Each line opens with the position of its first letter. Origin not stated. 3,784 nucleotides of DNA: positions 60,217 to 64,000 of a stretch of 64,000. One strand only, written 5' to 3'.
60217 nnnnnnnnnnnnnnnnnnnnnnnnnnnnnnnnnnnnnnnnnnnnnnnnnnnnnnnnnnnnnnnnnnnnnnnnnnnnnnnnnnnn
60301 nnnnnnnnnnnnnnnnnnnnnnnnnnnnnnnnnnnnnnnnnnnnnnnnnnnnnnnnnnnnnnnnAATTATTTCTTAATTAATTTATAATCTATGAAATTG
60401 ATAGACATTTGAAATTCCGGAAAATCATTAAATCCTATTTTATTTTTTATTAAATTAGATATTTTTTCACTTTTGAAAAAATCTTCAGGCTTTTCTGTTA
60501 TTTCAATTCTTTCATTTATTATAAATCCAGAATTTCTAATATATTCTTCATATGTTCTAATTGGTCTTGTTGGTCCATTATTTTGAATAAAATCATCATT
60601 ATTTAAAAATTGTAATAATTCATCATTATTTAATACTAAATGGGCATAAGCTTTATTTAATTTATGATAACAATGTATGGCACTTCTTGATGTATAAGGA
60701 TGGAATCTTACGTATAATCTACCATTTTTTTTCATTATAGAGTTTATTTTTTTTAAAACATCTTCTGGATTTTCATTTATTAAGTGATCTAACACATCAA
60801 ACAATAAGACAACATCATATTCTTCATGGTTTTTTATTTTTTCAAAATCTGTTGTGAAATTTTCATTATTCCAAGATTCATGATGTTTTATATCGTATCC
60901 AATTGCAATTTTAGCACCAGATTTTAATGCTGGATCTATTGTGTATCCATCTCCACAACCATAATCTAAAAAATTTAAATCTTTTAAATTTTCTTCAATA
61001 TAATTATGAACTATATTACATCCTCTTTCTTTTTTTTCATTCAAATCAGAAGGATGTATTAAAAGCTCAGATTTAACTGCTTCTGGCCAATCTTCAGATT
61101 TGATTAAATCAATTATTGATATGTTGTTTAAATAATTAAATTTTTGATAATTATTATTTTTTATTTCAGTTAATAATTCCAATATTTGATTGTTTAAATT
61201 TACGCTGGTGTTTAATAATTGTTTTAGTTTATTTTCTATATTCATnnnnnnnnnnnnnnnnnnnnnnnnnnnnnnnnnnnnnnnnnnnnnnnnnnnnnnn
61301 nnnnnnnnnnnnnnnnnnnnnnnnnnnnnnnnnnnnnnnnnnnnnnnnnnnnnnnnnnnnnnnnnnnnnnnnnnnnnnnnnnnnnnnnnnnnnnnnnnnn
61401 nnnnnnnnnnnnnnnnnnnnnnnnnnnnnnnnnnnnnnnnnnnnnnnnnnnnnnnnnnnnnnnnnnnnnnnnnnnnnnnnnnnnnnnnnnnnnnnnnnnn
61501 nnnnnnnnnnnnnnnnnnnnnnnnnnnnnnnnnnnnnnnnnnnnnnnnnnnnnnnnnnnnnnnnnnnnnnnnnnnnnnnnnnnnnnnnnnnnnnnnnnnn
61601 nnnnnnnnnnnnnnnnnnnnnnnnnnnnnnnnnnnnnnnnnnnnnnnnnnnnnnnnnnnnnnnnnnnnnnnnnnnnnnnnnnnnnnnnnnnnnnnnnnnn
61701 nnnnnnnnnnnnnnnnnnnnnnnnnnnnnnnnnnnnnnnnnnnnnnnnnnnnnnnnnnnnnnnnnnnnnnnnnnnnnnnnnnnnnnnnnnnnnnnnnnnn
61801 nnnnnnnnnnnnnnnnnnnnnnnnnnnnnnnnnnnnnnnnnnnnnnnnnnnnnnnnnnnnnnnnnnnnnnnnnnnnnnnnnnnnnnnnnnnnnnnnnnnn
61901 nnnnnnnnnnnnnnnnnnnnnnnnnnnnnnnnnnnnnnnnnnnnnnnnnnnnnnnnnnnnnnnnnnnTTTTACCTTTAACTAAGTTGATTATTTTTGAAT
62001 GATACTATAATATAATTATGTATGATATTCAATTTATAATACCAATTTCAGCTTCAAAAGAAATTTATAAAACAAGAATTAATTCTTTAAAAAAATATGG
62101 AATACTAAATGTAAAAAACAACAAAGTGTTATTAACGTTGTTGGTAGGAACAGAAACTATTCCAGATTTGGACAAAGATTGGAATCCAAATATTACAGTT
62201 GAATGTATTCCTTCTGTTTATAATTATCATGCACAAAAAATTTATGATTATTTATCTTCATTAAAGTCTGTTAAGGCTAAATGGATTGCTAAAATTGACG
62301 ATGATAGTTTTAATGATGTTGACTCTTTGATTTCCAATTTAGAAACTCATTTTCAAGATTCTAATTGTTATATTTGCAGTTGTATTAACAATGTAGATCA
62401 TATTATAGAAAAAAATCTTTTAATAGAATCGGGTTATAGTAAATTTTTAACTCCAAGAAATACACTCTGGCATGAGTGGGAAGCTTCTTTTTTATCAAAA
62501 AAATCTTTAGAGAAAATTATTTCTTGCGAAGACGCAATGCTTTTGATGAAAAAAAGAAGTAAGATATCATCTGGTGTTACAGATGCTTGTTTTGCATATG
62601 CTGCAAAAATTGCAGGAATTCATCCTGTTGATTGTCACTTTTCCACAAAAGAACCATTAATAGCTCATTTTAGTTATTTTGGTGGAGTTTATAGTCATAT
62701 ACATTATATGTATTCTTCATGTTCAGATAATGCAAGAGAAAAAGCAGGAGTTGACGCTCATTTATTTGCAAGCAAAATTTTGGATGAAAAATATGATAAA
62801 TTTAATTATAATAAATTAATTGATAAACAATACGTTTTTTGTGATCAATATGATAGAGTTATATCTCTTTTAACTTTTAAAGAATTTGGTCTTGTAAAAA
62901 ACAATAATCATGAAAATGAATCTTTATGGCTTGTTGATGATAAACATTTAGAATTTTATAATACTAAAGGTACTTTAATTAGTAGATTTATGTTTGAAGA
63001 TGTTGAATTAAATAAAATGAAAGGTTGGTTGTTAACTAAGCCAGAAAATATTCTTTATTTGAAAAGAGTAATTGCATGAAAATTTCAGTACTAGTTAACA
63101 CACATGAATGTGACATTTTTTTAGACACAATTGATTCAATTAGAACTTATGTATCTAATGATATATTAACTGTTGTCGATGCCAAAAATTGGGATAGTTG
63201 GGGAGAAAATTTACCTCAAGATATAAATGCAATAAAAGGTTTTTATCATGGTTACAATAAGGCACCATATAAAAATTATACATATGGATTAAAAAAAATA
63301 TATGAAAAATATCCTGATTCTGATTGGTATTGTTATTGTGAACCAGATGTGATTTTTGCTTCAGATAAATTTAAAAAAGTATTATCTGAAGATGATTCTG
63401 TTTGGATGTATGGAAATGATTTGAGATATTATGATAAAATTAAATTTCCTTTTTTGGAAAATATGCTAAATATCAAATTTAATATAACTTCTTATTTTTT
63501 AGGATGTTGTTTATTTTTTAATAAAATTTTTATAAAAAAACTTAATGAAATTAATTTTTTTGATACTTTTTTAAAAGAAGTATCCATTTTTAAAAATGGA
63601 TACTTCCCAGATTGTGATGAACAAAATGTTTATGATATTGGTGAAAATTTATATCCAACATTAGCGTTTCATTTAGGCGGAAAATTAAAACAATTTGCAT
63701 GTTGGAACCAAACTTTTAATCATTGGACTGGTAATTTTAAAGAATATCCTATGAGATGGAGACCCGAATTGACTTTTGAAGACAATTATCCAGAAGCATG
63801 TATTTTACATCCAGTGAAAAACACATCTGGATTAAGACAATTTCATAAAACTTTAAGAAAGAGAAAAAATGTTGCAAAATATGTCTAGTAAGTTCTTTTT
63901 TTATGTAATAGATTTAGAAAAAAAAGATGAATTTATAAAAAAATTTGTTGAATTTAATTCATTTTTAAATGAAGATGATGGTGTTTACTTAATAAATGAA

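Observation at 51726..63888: Virion-surface glycan modification cluster with two sulfotransferase-like genes, glycosyltransferases (GT4-like, GT9-like), a methyltransferase, a pyruvyl-transferase-like protein and paralogous fibre-like structural proteins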

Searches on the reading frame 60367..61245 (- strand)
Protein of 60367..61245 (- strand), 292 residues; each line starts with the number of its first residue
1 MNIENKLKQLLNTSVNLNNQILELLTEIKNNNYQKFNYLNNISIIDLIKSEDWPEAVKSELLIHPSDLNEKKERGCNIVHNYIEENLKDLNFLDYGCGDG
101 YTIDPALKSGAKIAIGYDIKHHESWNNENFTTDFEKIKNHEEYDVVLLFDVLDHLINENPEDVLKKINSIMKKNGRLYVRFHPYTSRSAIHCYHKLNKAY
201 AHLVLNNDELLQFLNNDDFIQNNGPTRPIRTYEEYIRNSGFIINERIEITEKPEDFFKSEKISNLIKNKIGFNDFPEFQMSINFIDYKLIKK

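Call 6: search_protein_families(library=pfam, max_evalue=0.1, proteins=[window:60367-61245:-])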
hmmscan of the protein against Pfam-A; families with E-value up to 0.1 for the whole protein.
window:60367-61245:- (292 aa): 10 families
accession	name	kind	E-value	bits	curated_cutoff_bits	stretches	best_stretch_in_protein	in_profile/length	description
PF13489.12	Methyltransf_23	-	9.2e-15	55.2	27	1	78-215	12-146/164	Methyltransferase domain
PF08242.18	Methyltransf_12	-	4.7e-09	37.3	30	1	93-177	1-98/98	Methyltransferase domain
PF08241.18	Methyltransf_11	-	1.5e-08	35.6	21.2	1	93-179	1-95/95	Methyltransferase domain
PF13847.12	Methyltransf_31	-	7.8e-07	29.3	27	1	88-200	3-129/145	Methyltransferase domain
PF13649.12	Methyltransf_25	-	9.7e-06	26.6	27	1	93-175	2-97/97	Methyltransferase domain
PF08003.17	Methyltransf_9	-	0.0021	17.5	23.8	1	85-177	112-215/315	Protein of unknown function (DUF1698)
PF07757.19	AdoMet_MTase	-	0.012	16.3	27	1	86-130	59-102/115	Predicted AdoMet-dependent methyltransferase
PF01739.24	CheR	-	0.02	14.8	27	1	136-179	130-173/195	CheR methyltransferase, SAM binding domain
PF02353.26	CMAS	-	0.037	13.8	27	0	131-185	118-170/273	Mycolic acid cyclopropane synthetase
PF16803.11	DRE2_N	-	0.062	13.9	23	0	141-181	49-91/130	Fe-S cluster assembly protein DRE2 N-terminus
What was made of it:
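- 60367..61245 (-): Class I SAM-dependent methyltransferase. Methyltransf_23, E 9e-15 (call 6).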

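Call 9: search_protein_families(library=phrogs, max_evalue=0.01, proteins=[window:60367-61245:-])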
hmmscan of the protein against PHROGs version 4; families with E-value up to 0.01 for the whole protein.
window:60367-61245:- (292 aa): 3 families
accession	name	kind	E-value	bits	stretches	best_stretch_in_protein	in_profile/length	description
phrog_4752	-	other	2e-05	25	1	79-179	45-158/241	tRNA methyltransferase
phrog_27380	-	other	9.8e-05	23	1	78-181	83-192/285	methyltransferase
phrog_24759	-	other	0.0019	19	1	88-173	56-142/204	methyltransferase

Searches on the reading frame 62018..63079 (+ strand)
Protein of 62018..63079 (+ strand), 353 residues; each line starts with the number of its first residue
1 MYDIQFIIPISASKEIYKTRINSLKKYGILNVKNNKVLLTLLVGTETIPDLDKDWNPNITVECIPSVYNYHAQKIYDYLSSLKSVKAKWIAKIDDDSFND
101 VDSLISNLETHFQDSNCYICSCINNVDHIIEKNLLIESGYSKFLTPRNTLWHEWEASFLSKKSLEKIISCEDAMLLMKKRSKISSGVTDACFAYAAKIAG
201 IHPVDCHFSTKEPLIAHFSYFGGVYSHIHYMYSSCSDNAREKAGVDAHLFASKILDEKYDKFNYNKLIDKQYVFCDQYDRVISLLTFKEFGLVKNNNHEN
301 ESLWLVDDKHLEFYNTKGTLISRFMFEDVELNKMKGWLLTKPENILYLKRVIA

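Call 7: search_protein_families(library=pfam, max_evalue=0.1, proteins=[window:62018-63079:+])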
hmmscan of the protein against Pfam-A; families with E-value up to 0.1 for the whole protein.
window:62018-63079:+ (353 aa): 4 families
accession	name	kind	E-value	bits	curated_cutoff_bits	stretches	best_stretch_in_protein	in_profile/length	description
PF20870.2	FAM186A-B_N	-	0.008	16.1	27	1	71-170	85-182/243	FAM186A/B, N-terminal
PF02434.22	Fringe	-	0.008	16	21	1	8-121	10-121/250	Fringe-like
PF01762.27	Galactosyl_T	-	0.021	15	23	1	86-142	80-138/195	Galactosyltransferase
PF16511.11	FERM_f0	-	0.033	14.9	26.9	1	287-317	42-72/81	N-terminal or F0 domain of Talin-head FERM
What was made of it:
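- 62018..63079 (+): Probable GT-A (Fringe/GT31-like) transferase with a DDD motif. Fringe E 0.008 and Galactosyl_T E 0.021 (call 7).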

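Call 13: search_protein_families(library=ncbifam, max_evalue=0.01, proteins=[window:62018-63079:+])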
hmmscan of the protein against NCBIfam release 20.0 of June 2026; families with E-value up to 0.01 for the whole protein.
window:62018-63079:+ (353 aa): 0 families

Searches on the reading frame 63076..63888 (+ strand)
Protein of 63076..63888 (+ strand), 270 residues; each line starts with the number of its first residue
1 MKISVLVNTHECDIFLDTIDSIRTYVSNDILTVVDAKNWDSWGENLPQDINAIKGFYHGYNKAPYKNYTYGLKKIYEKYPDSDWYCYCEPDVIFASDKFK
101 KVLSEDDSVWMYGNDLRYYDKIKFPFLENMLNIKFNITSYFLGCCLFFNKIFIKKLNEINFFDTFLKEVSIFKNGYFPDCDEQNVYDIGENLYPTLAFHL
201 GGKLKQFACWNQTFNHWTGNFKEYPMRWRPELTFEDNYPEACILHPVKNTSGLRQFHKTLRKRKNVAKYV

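Call 7: search_protein_families(library=pfam, max_evalue=0.1, proteins=[window:63076-63888:+])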
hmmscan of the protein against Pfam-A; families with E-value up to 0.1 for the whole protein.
window:63076-63888:+ (270 aa): 1 family
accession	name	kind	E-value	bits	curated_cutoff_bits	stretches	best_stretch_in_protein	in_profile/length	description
PF14497.11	GST_C_3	-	0.0093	16.6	21.6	0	96-133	35-72/104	Glutathione S-transferase, C-terminal domain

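Call 13: search_protein_families(library=ncbifam, max_evalue=0.01, proteins=[window:63076-63888:+])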
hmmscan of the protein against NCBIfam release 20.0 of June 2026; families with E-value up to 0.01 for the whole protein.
window:63076-63888:+ (270 aa): 0 families

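Call 76: search_solved_structures(query=A7, max_evalue=10, show_alignments=1)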
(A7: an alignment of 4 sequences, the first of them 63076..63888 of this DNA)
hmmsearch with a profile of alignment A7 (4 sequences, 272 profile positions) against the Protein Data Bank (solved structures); distinct sequences matched with E-value up to 10: 7.
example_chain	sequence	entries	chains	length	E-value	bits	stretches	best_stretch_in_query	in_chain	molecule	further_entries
9q8z_B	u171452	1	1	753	0.075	15.5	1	42-103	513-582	Chondroitin sulfate synthase 3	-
9o4g_A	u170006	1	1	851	0.1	15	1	42-103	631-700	Chondroitin sulfate synthase 3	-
3bpq_B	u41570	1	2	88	0.12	14.9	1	23-75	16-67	Toxin RelE3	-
1rvk_A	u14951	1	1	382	1.8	11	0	28-60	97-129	isomerase/lactonizing enzyme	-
4hcd_A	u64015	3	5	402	1.9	10.9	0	28-60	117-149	Isomerase/lactonizing enzyme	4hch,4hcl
4mmw_A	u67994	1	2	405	2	10.8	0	28-60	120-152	Isomerase/lactonizing enzyme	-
7ar9_Z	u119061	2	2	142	2.2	10.7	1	234-270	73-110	B16.6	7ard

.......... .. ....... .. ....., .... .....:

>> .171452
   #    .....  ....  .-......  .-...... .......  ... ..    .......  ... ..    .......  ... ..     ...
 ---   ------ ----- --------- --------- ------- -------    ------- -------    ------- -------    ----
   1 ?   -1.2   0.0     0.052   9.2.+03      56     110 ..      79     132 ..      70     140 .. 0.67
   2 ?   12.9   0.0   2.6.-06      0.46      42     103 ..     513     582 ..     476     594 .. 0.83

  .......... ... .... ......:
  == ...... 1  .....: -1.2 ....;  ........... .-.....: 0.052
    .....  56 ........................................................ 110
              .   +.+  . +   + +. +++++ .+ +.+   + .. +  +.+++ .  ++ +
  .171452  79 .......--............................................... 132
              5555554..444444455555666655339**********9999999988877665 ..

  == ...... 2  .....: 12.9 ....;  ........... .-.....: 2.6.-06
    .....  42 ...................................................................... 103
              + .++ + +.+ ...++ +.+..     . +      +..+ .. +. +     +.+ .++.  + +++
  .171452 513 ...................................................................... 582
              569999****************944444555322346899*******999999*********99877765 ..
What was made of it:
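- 63076..63888 (+): Conserved island protein, possibly GT-A (C-E-x-D motif). Weak profile hit to the chondroitin synthase GT domain, E 0.075 (call 76).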
